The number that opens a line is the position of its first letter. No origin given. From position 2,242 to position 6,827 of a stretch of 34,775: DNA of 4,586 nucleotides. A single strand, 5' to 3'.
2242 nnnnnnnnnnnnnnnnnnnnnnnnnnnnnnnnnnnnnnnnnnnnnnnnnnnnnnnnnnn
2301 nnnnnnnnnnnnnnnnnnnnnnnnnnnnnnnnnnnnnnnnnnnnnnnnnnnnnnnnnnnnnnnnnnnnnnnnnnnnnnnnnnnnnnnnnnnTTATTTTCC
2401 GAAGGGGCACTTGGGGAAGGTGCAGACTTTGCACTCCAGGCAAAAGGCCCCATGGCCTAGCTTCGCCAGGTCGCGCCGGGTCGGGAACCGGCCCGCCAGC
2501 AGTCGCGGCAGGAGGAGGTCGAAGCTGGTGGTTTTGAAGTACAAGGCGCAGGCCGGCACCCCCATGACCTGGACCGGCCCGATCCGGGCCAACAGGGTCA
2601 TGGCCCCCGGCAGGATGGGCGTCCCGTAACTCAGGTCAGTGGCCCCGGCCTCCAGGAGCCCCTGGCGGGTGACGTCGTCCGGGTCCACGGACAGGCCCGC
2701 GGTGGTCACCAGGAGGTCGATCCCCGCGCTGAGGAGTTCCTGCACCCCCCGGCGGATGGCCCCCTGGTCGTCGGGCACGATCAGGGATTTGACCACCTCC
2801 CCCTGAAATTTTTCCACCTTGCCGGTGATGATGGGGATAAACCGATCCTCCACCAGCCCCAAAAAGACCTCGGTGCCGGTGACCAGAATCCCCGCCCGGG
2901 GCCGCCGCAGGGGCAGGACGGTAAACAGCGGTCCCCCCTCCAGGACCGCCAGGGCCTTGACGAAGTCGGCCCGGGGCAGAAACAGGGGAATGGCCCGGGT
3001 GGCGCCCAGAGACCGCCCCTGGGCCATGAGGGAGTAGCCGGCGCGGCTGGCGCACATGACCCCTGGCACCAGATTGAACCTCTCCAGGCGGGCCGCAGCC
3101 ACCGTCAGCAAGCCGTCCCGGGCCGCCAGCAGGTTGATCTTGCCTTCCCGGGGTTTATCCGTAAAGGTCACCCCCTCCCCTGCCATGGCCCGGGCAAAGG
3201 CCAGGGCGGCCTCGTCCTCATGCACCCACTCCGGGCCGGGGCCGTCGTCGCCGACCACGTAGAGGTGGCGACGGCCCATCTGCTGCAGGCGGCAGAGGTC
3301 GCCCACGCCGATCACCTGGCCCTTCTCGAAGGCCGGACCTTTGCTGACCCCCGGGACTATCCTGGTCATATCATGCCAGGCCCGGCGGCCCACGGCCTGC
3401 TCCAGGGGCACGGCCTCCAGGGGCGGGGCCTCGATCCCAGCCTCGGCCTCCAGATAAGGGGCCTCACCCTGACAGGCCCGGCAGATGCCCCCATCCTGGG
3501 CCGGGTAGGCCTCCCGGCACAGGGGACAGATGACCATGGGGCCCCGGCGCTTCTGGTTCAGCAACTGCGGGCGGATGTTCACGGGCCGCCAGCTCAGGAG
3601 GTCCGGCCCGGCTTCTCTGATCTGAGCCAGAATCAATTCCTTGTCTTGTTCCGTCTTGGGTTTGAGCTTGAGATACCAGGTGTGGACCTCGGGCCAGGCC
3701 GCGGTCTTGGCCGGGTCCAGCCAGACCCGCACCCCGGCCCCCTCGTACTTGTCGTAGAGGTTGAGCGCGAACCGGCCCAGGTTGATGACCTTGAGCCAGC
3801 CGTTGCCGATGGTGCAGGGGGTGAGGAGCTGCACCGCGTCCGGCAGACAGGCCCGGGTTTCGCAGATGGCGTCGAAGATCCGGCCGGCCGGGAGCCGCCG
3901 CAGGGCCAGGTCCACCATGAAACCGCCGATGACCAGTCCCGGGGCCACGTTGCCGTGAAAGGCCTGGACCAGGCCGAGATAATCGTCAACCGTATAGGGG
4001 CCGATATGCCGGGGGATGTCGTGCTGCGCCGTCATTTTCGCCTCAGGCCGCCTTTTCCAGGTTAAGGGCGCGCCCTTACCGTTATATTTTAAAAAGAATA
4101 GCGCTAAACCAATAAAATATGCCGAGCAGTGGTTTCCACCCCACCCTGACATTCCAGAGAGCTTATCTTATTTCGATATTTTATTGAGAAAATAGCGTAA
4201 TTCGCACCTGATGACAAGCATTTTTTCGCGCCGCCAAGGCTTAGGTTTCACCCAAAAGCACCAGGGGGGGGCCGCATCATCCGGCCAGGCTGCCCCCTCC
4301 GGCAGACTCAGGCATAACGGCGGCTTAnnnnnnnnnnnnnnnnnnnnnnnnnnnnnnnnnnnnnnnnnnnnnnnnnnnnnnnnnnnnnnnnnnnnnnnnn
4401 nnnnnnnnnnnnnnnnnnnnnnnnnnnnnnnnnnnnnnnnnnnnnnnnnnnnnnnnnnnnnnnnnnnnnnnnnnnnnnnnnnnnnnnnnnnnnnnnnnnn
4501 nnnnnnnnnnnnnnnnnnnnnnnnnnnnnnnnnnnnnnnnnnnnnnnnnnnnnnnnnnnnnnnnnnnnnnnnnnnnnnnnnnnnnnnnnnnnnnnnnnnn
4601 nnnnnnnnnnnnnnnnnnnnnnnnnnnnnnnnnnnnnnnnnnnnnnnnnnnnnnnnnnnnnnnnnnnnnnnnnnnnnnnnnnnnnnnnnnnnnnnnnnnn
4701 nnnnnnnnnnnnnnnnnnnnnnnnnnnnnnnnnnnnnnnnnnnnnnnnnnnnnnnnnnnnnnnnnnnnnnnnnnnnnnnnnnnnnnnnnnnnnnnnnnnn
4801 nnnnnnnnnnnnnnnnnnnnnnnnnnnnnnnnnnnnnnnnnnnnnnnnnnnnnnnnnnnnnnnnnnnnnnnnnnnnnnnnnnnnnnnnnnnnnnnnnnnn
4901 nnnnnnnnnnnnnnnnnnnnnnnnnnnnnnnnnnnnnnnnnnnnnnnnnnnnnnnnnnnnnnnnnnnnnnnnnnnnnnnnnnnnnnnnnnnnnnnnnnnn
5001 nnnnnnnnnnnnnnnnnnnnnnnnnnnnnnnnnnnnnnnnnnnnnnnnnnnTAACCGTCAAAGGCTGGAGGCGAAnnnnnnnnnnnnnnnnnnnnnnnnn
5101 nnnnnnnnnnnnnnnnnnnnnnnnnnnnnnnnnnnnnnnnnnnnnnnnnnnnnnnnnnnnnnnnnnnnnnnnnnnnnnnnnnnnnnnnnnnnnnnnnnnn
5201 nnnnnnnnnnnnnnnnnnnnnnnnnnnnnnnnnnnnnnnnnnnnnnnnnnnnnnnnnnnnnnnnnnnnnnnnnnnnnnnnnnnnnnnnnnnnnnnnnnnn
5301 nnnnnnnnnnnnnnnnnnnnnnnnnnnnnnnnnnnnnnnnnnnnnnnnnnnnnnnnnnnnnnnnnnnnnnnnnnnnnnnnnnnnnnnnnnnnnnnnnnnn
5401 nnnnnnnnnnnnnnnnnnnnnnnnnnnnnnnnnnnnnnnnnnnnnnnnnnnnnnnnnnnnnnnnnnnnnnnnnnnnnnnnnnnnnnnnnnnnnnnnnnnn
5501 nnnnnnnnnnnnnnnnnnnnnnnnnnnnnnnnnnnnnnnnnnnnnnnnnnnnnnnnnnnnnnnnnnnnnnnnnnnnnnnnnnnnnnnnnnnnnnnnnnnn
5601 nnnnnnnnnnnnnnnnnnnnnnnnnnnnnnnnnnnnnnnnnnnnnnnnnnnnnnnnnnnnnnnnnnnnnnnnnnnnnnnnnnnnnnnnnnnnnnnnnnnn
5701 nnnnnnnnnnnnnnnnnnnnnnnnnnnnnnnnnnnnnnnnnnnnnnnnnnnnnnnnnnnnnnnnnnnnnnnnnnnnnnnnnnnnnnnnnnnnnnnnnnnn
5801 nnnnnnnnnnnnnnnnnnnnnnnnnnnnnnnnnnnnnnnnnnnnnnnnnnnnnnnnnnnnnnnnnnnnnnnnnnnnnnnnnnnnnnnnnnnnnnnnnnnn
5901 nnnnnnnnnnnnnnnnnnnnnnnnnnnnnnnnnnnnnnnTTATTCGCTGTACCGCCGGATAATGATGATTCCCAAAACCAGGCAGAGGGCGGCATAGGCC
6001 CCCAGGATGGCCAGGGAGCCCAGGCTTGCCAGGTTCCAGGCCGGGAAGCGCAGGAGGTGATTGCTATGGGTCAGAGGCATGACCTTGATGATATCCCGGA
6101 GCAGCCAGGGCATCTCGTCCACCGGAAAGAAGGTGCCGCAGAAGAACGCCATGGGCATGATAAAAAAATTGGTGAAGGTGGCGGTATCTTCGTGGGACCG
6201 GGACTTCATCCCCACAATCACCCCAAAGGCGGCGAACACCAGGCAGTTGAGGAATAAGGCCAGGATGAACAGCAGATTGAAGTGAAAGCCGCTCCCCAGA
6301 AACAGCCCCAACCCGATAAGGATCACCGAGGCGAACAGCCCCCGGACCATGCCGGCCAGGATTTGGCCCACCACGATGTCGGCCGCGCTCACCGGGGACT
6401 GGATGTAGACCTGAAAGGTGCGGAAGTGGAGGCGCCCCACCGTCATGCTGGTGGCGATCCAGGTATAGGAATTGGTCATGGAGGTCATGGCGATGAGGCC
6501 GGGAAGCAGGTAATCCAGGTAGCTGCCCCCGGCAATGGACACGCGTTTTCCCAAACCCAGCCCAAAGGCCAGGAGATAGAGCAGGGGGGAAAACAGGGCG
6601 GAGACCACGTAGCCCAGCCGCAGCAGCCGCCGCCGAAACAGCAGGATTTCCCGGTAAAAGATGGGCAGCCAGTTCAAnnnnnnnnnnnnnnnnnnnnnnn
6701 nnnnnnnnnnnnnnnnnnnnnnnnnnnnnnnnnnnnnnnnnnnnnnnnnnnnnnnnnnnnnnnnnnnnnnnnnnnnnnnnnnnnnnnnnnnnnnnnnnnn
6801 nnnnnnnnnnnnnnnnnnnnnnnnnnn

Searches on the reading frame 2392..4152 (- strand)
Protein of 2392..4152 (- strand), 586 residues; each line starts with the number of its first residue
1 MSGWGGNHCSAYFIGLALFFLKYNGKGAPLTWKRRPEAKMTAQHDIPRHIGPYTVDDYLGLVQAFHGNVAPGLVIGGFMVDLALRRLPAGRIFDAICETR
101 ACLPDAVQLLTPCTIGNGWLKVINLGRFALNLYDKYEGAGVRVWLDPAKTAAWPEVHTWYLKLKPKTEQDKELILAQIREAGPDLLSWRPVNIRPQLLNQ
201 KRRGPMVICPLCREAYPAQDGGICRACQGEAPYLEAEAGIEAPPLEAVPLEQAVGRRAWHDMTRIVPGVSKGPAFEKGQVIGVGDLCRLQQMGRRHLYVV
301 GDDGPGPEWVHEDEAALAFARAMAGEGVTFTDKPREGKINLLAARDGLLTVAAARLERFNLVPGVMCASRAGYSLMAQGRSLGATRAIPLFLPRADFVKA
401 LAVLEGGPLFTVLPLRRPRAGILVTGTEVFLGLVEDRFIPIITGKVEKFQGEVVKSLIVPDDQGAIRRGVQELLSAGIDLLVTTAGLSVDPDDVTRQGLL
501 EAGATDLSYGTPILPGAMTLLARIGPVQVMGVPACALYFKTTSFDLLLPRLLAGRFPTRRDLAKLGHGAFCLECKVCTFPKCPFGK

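Call 32: search_protein_families(library=pfam, proteins=[window:2392-4152:-], max_evalue=0.0001)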
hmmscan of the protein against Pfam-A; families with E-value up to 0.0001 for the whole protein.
window:2392-4152:- (586 aa): 3 families
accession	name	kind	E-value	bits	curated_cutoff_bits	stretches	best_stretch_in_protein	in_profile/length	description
PF02663.19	FmdE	-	2.8e-36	125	22.9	1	65-190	1-128/133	FmdE, Molybdenum formylmethanofuran dehydrogenase operon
PF00994.29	MoCF_biosynth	-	1.3e-17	64.3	26.6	1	421-542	1-133/144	Probable molybdopterin binding domain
PF23475.1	zf-Tbcl_FmdE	-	2.4e-16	59.3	23.2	1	201-233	2-34/35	FmdE treble clef zinc finger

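Call 80: search_protein_families(library=ncbifam, proteins=[window:2392-4152:-], max_evalue=0.001)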
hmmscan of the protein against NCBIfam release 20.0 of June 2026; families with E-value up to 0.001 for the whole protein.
window:2392-4152:- (586 aa): 5 families
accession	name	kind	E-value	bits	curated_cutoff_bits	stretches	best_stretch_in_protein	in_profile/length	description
TIGR00177.1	molyb_syn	domain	9e-13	48.4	85.35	1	418-504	2-90/148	molybdenum cofactor synthesis domain-containing protein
NF002947.1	PRK03604.1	equivalog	2.2e-08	33.7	285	1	418-504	146-232/301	bifunctional molybdenum cofactor biosynthesis protein MoaC/MoaB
NF011068.0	PRK14498.1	equivalog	4.2e-08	31.7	534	1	402-533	171-307/647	molybdopterin biosynthesis protein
NF001813.0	PRK00549.1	equivalog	2.9e-06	26.5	379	1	419-507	2-89/414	competence/damage-inducible protein A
NF002291.0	PRK01215.1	equivalog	6.3e-05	22.2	293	1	419-503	5-88/264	nicotinamide mononucleotide deamidase-related protein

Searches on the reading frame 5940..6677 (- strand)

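Call 32: search_protein_families(library=pfam, proteins=[window:5940-6677:-], max_evalue=0.0001)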
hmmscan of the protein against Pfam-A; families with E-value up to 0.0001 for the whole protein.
window:5940-6677:- (245 aa): 2 families
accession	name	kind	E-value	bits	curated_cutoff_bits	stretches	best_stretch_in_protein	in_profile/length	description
PF01061.29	ABC2_membrane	-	1.5e-26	93.7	26.9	1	16-210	13-207/211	ABC-2 type transporter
PF12698.13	ABC2_membrane_3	-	1.2e-16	61.2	31.6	1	52-238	159-347/347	ABC-2 family transporter protein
